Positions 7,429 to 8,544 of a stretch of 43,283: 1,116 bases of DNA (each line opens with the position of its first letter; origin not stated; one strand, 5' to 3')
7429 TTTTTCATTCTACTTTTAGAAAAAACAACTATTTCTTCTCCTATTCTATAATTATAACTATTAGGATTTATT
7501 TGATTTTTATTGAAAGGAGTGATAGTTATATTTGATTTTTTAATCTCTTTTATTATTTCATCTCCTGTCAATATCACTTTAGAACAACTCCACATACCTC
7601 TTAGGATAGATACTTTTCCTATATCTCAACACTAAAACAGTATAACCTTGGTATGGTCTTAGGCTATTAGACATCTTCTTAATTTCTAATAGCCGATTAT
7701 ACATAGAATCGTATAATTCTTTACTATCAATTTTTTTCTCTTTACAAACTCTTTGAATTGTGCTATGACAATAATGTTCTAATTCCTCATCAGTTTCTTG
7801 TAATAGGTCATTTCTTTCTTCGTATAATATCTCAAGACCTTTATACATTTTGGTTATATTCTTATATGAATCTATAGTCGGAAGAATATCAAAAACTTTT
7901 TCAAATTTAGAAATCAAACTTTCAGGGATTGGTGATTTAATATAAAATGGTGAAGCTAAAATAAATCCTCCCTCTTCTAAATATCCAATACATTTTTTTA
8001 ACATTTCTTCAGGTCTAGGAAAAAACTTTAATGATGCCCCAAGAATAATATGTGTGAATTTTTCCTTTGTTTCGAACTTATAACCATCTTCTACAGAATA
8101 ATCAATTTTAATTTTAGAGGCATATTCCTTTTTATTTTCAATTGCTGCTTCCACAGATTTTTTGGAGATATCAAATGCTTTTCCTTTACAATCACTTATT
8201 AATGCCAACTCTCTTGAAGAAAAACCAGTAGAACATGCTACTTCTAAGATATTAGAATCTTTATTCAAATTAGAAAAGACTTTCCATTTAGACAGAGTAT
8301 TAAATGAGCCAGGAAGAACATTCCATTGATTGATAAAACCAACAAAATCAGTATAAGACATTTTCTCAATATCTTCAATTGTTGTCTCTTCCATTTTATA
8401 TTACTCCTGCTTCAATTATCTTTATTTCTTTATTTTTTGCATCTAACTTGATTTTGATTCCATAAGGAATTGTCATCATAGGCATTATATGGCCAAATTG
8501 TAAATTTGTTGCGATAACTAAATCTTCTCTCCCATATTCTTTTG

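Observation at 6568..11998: Tightly coupled six-gene operon: class I LysRS, degenerate AlaRS core, MccF-like S66 peptidase, SAM methyltransferase, two Dcd-like proteins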

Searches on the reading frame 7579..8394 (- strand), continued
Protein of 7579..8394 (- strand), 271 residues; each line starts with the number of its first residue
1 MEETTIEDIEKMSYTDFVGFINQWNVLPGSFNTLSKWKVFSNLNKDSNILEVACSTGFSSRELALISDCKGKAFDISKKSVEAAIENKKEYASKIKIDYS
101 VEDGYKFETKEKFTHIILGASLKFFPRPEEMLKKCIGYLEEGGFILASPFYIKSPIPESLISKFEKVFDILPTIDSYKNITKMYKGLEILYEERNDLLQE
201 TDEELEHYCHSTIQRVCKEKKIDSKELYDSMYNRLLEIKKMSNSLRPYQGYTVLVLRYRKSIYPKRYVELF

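Call 54: search_protein_families(library=ncbifam, proteins=[L048:11986-13434:+, L048:13537-14667:-, L060:11962-13410:+, L040:6808-8256:+, L065:11826-13043:+, L068:11924-13156:+, L083:11910-13091:+], max_evalue=0.00001)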
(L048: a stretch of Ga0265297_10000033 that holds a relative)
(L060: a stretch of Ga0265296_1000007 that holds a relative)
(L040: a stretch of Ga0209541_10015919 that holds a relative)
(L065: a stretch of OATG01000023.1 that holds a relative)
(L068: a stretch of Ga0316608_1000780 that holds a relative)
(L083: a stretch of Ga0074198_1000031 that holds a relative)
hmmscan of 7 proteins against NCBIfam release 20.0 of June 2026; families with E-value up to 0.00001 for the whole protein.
L048:11986-13434:+ (482 aa): 15 families
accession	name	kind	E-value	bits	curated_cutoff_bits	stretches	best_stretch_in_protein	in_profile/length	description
NF001756.1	PRK00484.1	subfamily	1.9e-78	264.3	468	1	42-481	53-484/488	lysine--tRNA ligase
TIGR00499.1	lysS_bact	equivalog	1e-65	222.3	427.6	1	79-481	80-491/496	lysine--tRNA ligase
NF002821.0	PRK02983.1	equivalog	2.3e-64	218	742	1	81-481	699-1097/1102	bifunctional lysylphosphatidylglycerol synthetase/lysine--tRNA ligase LysX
NF009101.0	PRK12445.1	subfamily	1e-47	162.9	1026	1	103-481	116-500/505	lysine--tRNA ligase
TIGR00462.1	genX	equivalog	5e-30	105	286.9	1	174-478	5-303/304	EF-P lysine aminoacylase EpmA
NF006828.0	PRK09350.1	equivalog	1.8e-29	103.1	264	1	170-481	16-322/325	elongation factor P--(R)-beta-lysine ligase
TIGR00459.1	aspS_bact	equivalog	2.3e-22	79.1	373.85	2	154-293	124-262/586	aspartate--tRNA ligase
NF001750.0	PRK00476.1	equivalog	9.7e-21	73.7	443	2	155-293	130-267/590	aspartate--tRNA ligase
TIGR00458.1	aspS_nondisc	equivalog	8.8e-20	71.1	368.4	1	155-480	119-420/428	aspartate--tRNA(Asn) ligase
NF003483.0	PRK05159.1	equivalog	1.7e-18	66.7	353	2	89-291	52-258/438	aspartate--tRNA(Asn) ligase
NF009460.0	PRK12820.1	equivalog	8.3e-14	50.6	1379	1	156-285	160-288/723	bifunctional aspartyl-tRNA synthetase/aspartyl/glutamyl-tRNA amidotransferase subunit C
TIGR00457.1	asnS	equivalog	7.3e-13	48.1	342.6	1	96-480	67-447/455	asparagine--tRNA ligase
NF003037.0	PRK03932.1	equivalog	1e-12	47.8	414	1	127-480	92-443/451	asparagine--tRNA ligase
NF005054.0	PRK06462.1-4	equivalog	3.9e-08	32.7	309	0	442-480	270-309/318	asparagine synthetase A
TIGR02367.1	PylS_Cterm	equivalog_domain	2.5e-06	27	178.15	0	239-288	105-158/242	pyrrolysine--tRNA(Pyl) ligase large subunit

L048:13537-14667:- (376 aa): 4 families
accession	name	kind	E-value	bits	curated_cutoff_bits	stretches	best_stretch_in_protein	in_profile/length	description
NF051887.1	PheS_related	equivalog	3.6e-122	407.8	300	1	24-371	3-349/349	PheS-related mystery ligase SrmL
TIGR00469.1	pheS_mito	equivalog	2.6e-40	138.4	258.35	2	169-292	250-375/451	phenylalanine--tRNA ligase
TIGR00468.1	pheS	equivalog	7.2e-31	107.6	237.45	1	81-262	146-322/324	phenylalanine--tRNA ligase subunit alpha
NF003210.0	PRK04172.1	equivalog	1.9e-18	66.6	350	1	80-262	318-491/496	phenylalanine--tRNA ligase subunit alpha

L060:11962-13410:+ (482 aa): 14 families
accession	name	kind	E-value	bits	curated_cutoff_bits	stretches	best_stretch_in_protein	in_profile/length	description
NF001756.1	PRK00484.1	subfamily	2.1e-78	264.2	468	1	39-481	50-484/488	lysine--tRNA ligase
NF002821.0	PRK02983.1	equivalog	4.6e-66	223.6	742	1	38-481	657-1097/1102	bifunctional lysylphosphatidylglycerol synthetase/lysine--tRNA ligase LysX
TIGR00499.1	lysS_bact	equivalog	5e-66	223.3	427.6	1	43-481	56-491/496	lysine--tRNA ligase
NF009101.0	PRK12445.1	subfamily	4.1e-47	160.9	1026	1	104-481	117-500/505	lysine--tRNA ligase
NF006828.0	PRK09350.1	equivalog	1.5e-32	113.2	264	1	164-481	10-322/325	elongation factor P--(R)-beta-lysine ligase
TIGR00462.1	genX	equivalog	2.6e-32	112.5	286.9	1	175-478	6-303/304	EF-P lysine aminoacylase EpmA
TIGR00459.1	aspS_bact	equivalog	3.1e-23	81.9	373.85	2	153-291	123-260/586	aspartate--tRNA ligase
NF001750.0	PRK00476.1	equivalog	3e-22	78.7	443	2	154-292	129-266/590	aspartate--tRNA ligase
TIGR00458.1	aspS_nondisc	equivalog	2.6e-19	69.5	368.4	2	155-294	119-256/428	aspartate--tRNA(Asn) ligase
NF003483.0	PRK05159.1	equivalog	5.9e-18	65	353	2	154-291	122-258/438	aspartate--tRNA(Asn) ligase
NF003037.0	PRK03932.1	equivalog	8.1e-14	51.4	414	1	149-480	113-443/451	asparagine--tRNA ligase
NF009460.0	PRK12820.1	equivalog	1.6e-13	49.7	1379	1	172-286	175-289/723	bifunctional aspartyl-tRNA synthetase/aspartyl/glutamyl-tRNA amidotransferase subunit C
TIGR00457.1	asnS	equivalog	4.3e-13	48.9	342.6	1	128-480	95-447/455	asparagine--tRNA ligase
NF005054.0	PRK06462.1-4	equivalog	2.5e-11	43.2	309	1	173-292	28-156/318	asparagine synthetase A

L040:6808-8256:+ (482 aa): 14 families
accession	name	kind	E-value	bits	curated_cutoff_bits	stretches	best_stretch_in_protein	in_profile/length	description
NF001756.1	PRK00484.1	subfamily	7.7e-76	255.7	468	1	85-481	81-484/488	lysine--tRNA ligase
TIGR00499.1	lysS_bact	equivalog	7.7e-66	222.7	427.6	1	94-481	94-491/496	lysine--tRNA ligase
NF002821.0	PRK02983.1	equivalog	1.2e-65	222.2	742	1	93-481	700-1097/1102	bifunctional lysylphosphatidylglycerol synthetase/lysine--tRNA ligase LysX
NF009101.0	PRK12445.1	subfamily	4.5e-45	154.1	1026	1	120-481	134-500/505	lysine--tRNA ligase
TIGR00462.1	genX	equivalog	9.1e-32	110.7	286.9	1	176-478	7-303/304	EF-P lysine aminoacylase EpmA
NF006828.0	PRK09350.1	equivalog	2.8e-30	105.7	264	1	163-481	9-322/325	elongation factor P--(R)-beta-lysine ligase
NF001750.0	PRK00476.1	equivalog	5.6e-22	77.8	443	2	154-293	129-267/590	aspartate--tRNA ligase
TIGR00459.1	aspS_bact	equivalog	9.4e-22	77.1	373.85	2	152-293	122-262/586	aspartate--tRNA ligase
NF003483.0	PRK05159.1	equivalog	6e-19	68.2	353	2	150-291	118-258/438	aspartate--tRNA(Asn) ligase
TIGR00458.1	aspS_nondisc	equivalog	1.7e-18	66.8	368.4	2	155-292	119-254/428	aspartate--tRNA(Asn) ligase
TIGR00457.1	asnS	equivalog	2e-13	50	342.6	1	94-480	65-447/455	asparagine--tRNA ligase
NF009460.0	PRK12820.1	equivalog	2.5e-13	49.1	1379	1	172-286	175-289/723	bifunctional aspartyl-tRNA synthetase/aspartyl/glutamyl-tRNA amidotransferase subunit C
NF003037.0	PRK03932.1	equivalog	1e-12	47.8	414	1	145-480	109-443/451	asparagine--tRNA ligase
NF005054.0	PRK06462.1-4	equivalog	8.2e-08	31.7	309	0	174-294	29-158/318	asparagine synthetase A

L065:11826-13043:+ (405 aa): 5 families
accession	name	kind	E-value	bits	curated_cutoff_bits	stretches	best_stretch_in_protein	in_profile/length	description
TIGR01048.1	lysA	equivalog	1.2e-27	96.5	297.9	1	14-372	22-385/417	diaminopimelate decarboxylase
TIGR03099.1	dCO2ase_PEP1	hypoth_equivalog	1.7e-17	63.6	478.45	1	5-302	13-309/398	pyridoxal-dependent decarboxylase, exosortase A system-associated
NF006515.0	PRK08961.1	equivalog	5.1e-12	44.6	802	1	225-305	698-779/861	bifunctional aspartate kinase/diaminopimelate decarboxylase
NF052544.1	OrLyDeCDokD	equivalog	6e-11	41.6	700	1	13-289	38-325/461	ornithine/lysine decarboxylase DokD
TIGR01047.1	nspC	equivalog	1.6e-06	26.9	409.05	1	16-306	2-270/380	carboxynorspermidine decarboxylase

L068:11924-13156:+ (410 aa): 18 families
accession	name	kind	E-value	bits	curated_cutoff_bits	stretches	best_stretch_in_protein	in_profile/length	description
NF033712.0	B12_rSAM_KedN5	subfamily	2.8e-29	101.8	700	1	155-401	169-424/624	KedN5 family methylcobalamin-dependent radical SAM C-methyltransferase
TIGR04072.2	rSAM_ladder_B12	equivalog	8.1e-19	67.6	360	1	19-366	15-370/443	lipid biosynthesis B12-binding/radical SAM protein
TIGR01212.1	TIGR01212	equivalog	3.8e-15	55.8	180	1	189-367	40-226/302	tRNA modification radical SAM protein MnmL/YtqA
TIGR04013.1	B12_SAM_MJ_1487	hypoth_equivalog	2.4e-14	53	251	1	92-368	63-357/382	TIGR04013 family B12-binding domain/radical SAM domain-containing protein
TIGR04385.1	B12_rSAM_cofa1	equivalog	6.5e-12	45.4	450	1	168-342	187-360/438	B12 lower ligand biosynthesis radical SAM protein BzaD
TIGR04479.1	bcpD_PhpK_rSAM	subfamily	6.2e-11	41.4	600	1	176-373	241-436/504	PhpK family radical SAM P-methyltransferase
TIGR03471.1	HpnJ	equivalog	1.3e-10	40.8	577.6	1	177-373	198-392/472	hopanoid biosynthesis associated radical SAM protein HpnJ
NF006067.1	PRK08208.1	equivalog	1e-09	37.8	380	1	260-369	129-240/427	STM4012 family radical SAM protein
TIGR02026.1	BchE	equivalog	1.6e-09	37.2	481.35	1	177-354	195-373/497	magnesium-protoporphyrin IX monomethyl ester anaerobic oxidative cyclase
NF038361.1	rSAM_Sden_1168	equivalog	2.5e-09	36.3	575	1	163-368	266-473/560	Sden_1168 family B12-binding radical SAM P-methyltransferase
TIGR04295.1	B12_rSAM_oligo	hypoth_equivalog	2.8e-09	36.2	400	1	179-303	203-318/422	TIGR04295 family B12-binding domain-containing radical SAM protein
TIGR00538.1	hemN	equivalog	3.8e-09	35.9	324.95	1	185-343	59-227/454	oxygen-independent coproporphyrinogen III oxidase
TIGR04107.1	rSAM_HutW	equivalog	5.2e-09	35.4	400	1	185-369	49-243/419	heme anaerobic degradation radical SAM methyltransferase ChuW/HutW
TIGR00539.1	hemN_rel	equivalog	1.3e-08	34.3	205.4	1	200-383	29-216/361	radical SAM family heme chaperone HemW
TIGR04014.1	B12_SAM_MJ_0865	equivalog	3.8e-08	32.6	360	1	147-266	127-259/434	methyl-coenzyme M reductase glutamine C-methyltransferase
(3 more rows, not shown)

L083:11910-13091:+ (393 aa): 0 families

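Call 62: search_protein_families(library=ncbifam, proteins=[L048:7758-8762:+, L048:8734-10026:+, L048:9989-10813:+, L048:10819-11358:+, L048:11330-11866:+, L048:14915-17107:-, L048:6915-7604:-, L048:5226-6263:+, L048:3978-5177:+], max_evalue=0.0001)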
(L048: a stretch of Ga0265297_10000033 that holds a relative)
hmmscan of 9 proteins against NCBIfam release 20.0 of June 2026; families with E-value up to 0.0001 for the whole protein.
L048:7758-8762:+ (334 aa): 1 family
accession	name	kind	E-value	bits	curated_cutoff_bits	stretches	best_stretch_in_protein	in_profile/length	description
NF008424.0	PRK11253.1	equivalog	2.2e-33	115.6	378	1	15-334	6-302/308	muramoyltetrapeptide carboxypeptidase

L048:8734-10026:+ (430 aa): 7 families
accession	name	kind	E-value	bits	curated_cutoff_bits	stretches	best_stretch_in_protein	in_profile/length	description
TIGR01048.1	lysA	equivalog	3.6e-41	141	297.9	1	33-414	14-392/417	diaminopimelate decarboxylase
TIGR03099.1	dCO2ase_PEP1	hypoth_equivalog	5.8e-24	84.9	478.45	1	35-401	15-382/398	pyridoxal-dependent decarboxylase, exosortase A system-associated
NF006515.0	PRK08961.1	equivalog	8.7e-23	80.2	802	1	32-405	492-848/861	bifunctional aspartate kinase/diaminopimelate decarboxylase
NF041039.1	FslC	exception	4.3e-20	71.9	500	1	23-415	9-403/418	rhizoferrin biosystnesis N-citrylornithine decarboxylase FslC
NF052544.1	OrLyDeCDokD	equivalog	1.3e-18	66.8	700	1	26-350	24-364/461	ornithine/lysine decarboxylase DokD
NF003763.0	PRK05354.1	equivalog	1.1e-07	30.8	369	1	41-324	61-362/636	biosynthetic arginine decarboxylase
TIGR01047.1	nspC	equivalog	1.5e-07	30.2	409.05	1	43-252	2-205/380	carboxynorspermidine decarboxylase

L048:9989-10813:+ (274 aa): 7 families
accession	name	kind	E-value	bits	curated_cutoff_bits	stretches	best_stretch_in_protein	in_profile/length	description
TIGR01983.1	UbiG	equivalog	7.4e-10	38.5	102.95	1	49-177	50-178/228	bifunctional 2-polyprenyl-6-hydroxyphenol methylase/3-demethylubiquinol 3-O-methyltransferase UbiG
NF045667.1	MTase_DVU1556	equivalog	5e-07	29.4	155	1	31-201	5-172/213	DVU_1556 family methyltransferase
NF041537.1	ArsM_AhpD_UU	exception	3.5e-06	26.1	510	1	46-213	74-240/345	arsenite methyltransferase/AhpD domain selenoprotein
TIGR04345.1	ovoA_Cterm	equivalog_domain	2.6e-05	23.9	170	0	25-88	17-80/242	putative 4-mercaptohistidine N1-methyltransferase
TIGR02072.1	BioC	equivalog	3.6e-05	23.7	184.95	1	47-154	33-136/244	malonyl-ACP O-methyltransferase BioC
TIGR02021.1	BchM-ChlM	equivalog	8.5e-05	22.1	158.9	0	48-141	54-146/218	magnesium protoporphyrin IX methyltransferase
NF041536.1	ArsM_DUF2284_UU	exception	9e-05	21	575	1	44-187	72-217/459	arsenite methyltransferase/DUF2284 domain selenoprotein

L048:10819-11358:+ (179 aa): 1 family
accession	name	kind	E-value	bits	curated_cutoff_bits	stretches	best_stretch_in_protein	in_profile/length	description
TIGR02274.1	dCTP_deam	equivalog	1.8e-17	63.6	92.8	1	2-144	1-156/180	dCTP deaminase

L048:11330-11866:+ (178 aa): 1 family
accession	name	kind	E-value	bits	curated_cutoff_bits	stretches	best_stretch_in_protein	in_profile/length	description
TIGR02274.1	dCTP_deam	equivalog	1.5e-26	93.2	92.8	1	2-165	1-178/180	dCTP deaminase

L048:14915-17107:- (730 aa): 0 families

L048:6915-7604:- (229 aa): 0 families

L048:5226-6263:+ (345 aa): 25 families
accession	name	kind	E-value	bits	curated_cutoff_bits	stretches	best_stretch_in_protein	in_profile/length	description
NF005057.0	PRK06464.1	equivalog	7.8e-35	120.1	598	1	232-341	349-461/798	phosphoenolpyruvate synthase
TIGR01418.1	PEP_synth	equivalog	1.1e-31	110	739.75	1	233-340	346-456/784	pyruvate, water dikinase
NF006153.0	PRK08296.1-5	subfamily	4.7e-26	91.3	578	1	228-343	491-606/608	hypothetical protein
NF006151.0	PRK08296.1-3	equivalog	4.4e-24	84.9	693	1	236-342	496-602/604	hypothetical protein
NF052631.1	prodigiosin_PigC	equivalog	4e-21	74.6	1300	1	229-343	767-882/883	prodigiosin ligase PigC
NF052632.1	undecylprod_RedH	equivalog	4.8e-21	74.4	1350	1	231-343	765-878/880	undecylprodigiosin ligase RedH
NF004978.0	PRK06354.1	subfamily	4.4e-20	71.7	462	1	236-341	478-583/590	pyruvate kinase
NF004877.0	PRK06241.1-2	subfamily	1.5e-19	69.8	866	1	222-342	748-867/869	phosphoenolpyruvate synthase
NF006152.0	PRK08296.1-4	equivalog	3.3e-19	68.7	723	1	240-344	505-609/609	hypothetical protein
NF006150.0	PRK08296.1-2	subfamily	6.5e-19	67.6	650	1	232-343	494-605/633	hypothetical protein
NF004880.0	PRK06241.2-1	equivalog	1.5e-18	66.1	972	1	230-342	725-836/837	phosphoenolpyruvate synthase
NF041857.1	RIF_Ptrans_rph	equivalog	2.9e-18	65.6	999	1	222-342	744-863/864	rifamycin-inactivating phosphotransferase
NF004879.0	PRK06241.1-4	equivalog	1.6e-17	62.9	976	1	222-342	748-867/868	phosphoenolpyruvate synthase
NF004878.0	PRK06241.1-3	subfamily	1.8e-17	62.7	945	1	226-343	773-889/891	phosphoenolpyruvate synthase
NF006149.0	PRK08296.1-1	equivalog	2.3e-17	62.6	730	1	241-342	465-566/568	hypothetical protein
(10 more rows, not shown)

L048:3978-5177:+ (399 aa): 24 families
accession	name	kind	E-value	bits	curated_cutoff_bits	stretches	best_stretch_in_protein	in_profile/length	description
NF005057.0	PRK06464.1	equivalog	6.6e-33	113.7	598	1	288-389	355-456/798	phosphoenolpyruvate synthase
TIGR01418.1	PEP_synth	equivalog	3.9e-30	104.8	739.75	1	291-391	354-454/784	pyruvate, water dikinase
NF006153.0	PRK08296.1-5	subfamily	4.6e-22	78.2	578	1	275-394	486-607/608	hypothetical protein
NF052632.1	undecylprod_RedH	equivalog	3.8e-19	68.2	1350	1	287-394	771-879/880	undecylprodigiosin ligase RedH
NF006150.0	PRK08296.1-2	subfamily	7.4e-18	64.1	650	1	274-396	486-608/633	hypothetical protein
NF006151.0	PRK08296.1-3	equivalog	3e-17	62.4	693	1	284-393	494-603/604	hypothetical protein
NF006149.0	PRK08296.1-1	equivalog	3.9e-17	61.9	730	1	293-393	467-567/568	hypothetical protein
NF004978.0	PRK06354.1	subfamily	1.5e-16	60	462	1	299-389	491-581/590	pyruvate kinase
NF004878.0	PRK06241.1-3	subfamily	3.9e-16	58.3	945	1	313-394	809-890/891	phosphoenolpyruvate synthase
NF004882.0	PRK06241.2-3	equivalog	1.1e-15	56.8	850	1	280-395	705-821/827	phosphoenolpyruvate synthase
NF052631.1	prodigiosin_PigC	equivalog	3e-15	55.2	1300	1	284-392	772-881/883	prodigiosin ligase PigC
NF004880.0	PRK06241.2-1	equivalog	4.8e-15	54.6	972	1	284-392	729-836/837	phosphoenolpyruvate synthase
NF004877.0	PRK06241.1-2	subfamily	1e-14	53.8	866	1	302-393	778-868/869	phosphoenolpyruvate synthase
NF006152.0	PRK08296.1-4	equivalog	2e-14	52.9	723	1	290-393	505-608/609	hypothetical protein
NF004879.0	PRK06241.1-4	equivalog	3.1e-14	52.1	976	1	299-392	775-867/868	phosphoenolpyruvate synthase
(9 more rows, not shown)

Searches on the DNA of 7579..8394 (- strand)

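Call 86: search_rna_families(sources=[L040, L049, L015, L078, L086, L061, L058, L012, L021, L172], threshold=gathering)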
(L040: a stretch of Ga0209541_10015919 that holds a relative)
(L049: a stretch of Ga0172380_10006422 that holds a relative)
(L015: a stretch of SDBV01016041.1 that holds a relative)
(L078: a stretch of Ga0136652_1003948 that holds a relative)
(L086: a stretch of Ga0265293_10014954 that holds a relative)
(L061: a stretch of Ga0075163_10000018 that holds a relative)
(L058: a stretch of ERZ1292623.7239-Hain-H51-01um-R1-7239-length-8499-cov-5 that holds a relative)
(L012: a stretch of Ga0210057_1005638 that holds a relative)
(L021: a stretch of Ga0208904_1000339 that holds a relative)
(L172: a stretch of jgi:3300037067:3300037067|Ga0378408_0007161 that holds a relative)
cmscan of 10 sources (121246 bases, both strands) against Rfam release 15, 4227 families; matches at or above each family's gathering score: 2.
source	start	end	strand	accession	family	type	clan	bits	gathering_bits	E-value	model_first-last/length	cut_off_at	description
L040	32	102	-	RF00005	tRNA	Gene; tRNA;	CL00001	52.3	29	4.4e-08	1-71/71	no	tRNA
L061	14962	15044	-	RF00005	tRNA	Gene; tRNA;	CL00001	49.4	29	2.7e-07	1-71/71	no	tRNA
